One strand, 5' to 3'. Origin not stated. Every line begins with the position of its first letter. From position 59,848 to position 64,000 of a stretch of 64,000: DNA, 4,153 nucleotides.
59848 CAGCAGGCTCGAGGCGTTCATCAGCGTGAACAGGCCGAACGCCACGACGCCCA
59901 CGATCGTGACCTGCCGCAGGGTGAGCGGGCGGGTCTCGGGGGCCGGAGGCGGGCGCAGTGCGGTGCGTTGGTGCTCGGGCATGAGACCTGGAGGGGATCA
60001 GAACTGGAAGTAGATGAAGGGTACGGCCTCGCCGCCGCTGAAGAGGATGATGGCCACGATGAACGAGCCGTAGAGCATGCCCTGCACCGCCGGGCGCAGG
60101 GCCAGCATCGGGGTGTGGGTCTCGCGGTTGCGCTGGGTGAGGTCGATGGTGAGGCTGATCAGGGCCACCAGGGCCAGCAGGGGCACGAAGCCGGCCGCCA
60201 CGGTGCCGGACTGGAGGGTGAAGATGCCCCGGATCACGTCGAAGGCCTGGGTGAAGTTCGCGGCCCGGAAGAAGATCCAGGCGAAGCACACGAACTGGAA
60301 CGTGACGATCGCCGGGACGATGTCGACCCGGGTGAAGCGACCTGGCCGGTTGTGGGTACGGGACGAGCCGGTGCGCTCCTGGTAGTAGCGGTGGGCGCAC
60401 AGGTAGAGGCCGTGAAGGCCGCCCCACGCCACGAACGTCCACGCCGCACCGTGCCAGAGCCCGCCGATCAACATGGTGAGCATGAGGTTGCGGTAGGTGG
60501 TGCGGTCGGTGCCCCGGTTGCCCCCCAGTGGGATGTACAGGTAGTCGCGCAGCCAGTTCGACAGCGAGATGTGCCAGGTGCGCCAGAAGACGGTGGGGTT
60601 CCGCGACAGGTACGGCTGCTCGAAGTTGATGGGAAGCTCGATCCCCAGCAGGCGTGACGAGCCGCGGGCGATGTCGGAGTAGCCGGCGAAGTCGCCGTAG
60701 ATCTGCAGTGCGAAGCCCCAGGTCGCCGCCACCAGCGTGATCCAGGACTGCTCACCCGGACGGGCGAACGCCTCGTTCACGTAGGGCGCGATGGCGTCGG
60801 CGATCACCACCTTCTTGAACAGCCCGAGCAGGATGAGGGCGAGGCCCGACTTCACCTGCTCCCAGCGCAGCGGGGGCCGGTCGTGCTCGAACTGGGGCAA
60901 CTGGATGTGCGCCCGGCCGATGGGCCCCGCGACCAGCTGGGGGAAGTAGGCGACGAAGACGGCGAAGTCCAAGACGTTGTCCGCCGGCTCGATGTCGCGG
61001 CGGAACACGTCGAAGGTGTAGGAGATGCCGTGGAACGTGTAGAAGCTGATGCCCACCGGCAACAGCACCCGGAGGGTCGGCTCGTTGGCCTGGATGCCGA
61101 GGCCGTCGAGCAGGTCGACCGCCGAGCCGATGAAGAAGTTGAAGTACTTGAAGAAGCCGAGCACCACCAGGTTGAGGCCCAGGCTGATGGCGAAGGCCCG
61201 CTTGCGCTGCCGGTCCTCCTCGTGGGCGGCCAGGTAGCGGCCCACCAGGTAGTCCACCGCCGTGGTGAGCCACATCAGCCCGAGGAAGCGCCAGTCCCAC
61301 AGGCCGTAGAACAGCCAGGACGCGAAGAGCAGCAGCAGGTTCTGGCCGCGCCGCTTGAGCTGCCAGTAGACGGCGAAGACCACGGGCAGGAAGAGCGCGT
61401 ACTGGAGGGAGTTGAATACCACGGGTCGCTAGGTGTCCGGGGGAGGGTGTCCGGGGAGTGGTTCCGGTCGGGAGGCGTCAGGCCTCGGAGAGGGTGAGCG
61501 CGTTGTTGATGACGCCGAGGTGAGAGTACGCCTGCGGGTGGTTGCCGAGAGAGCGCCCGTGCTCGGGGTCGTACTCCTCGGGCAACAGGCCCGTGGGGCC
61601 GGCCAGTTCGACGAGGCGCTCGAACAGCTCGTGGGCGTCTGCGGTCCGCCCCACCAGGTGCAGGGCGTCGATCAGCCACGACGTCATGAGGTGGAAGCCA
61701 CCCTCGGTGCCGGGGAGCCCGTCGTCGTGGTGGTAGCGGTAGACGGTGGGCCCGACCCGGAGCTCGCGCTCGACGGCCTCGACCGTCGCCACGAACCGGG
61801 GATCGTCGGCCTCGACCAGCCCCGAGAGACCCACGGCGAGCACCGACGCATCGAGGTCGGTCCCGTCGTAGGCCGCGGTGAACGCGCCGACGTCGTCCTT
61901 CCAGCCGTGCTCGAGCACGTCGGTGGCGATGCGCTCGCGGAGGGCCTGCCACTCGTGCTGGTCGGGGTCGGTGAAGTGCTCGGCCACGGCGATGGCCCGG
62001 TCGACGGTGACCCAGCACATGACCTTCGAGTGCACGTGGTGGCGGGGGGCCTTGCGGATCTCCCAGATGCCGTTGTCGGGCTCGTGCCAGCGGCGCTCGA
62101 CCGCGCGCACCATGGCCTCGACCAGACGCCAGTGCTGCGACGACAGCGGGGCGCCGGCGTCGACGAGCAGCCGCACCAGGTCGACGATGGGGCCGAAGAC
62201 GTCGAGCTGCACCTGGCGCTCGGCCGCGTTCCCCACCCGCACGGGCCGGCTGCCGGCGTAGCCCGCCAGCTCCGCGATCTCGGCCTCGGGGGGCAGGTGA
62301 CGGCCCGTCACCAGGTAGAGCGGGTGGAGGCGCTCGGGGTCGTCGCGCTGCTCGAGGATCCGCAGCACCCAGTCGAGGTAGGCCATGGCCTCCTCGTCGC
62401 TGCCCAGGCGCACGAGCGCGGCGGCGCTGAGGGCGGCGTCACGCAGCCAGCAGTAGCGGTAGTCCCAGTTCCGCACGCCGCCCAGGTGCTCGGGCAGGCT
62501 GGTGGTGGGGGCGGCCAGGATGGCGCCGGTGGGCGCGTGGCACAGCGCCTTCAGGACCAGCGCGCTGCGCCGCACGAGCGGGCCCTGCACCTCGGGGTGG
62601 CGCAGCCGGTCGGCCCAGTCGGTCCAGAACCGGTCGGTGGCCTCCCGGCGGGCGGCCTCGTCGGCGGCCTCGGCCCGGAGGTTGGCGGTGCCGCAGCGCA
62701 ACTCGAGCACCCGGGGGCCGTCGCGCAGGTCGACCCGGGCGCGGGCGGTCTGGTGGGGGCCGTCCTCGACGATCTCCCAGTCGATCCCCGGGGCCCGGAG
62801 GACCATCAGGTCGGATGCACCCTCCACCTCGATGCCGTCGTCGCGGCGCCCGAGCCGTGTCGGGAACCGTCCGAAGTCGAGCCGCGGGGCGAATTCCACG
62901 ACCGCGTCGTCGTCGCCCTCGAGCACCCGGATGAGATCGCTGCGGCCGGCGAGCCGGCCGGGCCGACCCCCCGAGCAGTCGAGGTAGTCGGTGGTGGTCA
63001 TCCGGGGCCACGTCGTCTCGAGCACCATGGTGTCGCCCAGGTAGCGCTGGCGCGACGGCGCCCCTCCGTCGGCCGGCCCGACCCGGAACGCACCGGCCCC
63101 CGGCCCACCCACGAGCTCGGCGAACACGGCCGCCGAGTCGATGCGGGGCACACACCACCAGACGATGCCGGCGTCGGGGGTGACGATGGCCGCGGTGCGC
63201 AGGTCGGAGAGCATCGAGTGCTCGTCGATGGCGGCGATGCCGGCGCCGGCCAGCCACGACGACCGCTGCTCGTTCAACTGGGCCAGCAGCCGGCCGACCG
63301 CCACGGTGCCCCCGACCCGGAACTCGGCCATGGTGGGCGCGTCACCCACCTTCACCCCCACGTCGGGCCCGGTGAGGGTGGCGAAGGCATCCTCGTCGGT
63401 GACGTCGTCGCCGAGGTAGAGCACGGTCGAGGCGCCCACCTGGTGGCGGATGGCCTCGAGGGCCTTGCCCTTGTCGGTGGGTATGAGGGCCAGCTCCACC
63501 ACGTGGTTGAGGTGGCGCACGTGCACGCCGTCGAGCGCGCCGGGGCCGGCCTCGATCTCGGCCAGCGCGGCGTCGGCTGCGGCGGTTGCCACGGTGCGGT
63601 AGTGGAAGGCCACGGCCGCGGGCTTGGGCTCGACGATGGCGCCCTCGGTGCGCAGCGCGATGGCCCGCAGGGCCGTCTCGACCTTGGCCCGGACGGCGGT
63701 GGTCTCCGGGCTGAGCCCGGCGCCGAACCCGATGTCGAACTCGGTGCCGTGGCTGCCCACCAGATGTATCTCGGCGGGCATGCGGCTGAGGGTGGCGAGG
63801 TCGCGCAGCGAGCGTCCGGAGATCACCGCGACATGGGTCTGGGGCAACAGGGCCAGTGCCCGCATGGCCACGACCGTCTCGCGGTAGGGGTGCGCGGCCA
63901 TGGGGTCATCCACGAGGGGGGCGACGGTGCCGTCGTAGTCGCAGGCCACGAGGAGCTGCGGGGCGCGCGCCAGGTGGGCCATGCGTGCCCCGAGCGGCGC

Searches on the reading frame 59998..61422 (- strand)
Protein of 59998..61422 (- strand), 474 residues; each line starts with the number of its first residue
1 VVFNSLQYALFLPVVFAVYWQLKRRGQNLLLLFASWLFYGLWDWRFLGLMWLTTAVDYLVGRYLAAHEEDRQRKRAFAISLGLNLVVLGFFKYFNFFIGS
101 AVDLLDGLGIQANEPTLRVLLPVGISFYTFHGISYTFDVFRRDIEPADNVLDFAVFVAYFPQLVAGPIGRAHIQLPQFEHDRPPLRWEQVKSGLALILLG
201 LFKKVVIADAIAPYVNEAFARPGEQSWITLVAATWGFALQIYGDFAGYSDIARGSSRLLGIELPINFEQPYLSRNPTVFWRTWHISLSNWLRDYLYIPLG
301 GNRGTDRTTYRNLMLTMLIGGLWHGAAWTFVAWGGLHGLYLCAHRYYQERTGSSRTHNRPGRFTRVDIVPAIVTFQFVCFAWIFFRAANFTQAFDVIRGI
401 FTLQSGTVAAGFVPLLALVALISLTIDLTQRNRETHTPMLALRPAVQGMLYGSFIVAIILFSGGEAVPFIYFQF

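Call 47: search_protein_families(library=pfam, proteins=[window:59998-61422:-], max_evalue=0.00001)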
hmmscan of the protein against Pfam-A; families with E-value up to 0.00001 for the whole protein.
window:59998-61422:- (474 aa): 1 family
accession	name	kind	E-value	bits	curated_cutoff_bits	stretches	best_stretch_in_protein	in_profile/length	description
PF03062.24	MBOAT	-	1.4e-29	103.9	27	1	150-359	81-309/337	MBOAT, membrane-bound O-acyltransferase family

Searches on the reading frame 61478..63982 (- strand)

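Call 50: search_protein_families(library=pfam, proteins=[window:61478-63982:-], max_evalue=0.0001)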
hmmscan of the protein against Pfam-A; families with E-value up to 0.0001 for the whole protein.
window:61478-63982:- (834 aa): 3 families
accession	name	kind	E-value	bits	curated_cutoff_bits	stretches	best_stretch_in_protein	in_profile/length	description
PF19291.4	TREH_N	-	7.4e-72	241.5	23.1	1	238-453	1-211/211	Trehalase-like, N-terminal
PF00723.27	Glyco_hydro_15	-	3.3e-62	211.2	22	1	469-826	6-424/427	Glycosyl hydrolases family 15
PF02358.22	Trehalose_PPase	-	2.7e-32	112.2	27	1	14-203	2-203/235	Trehalose-phosphatase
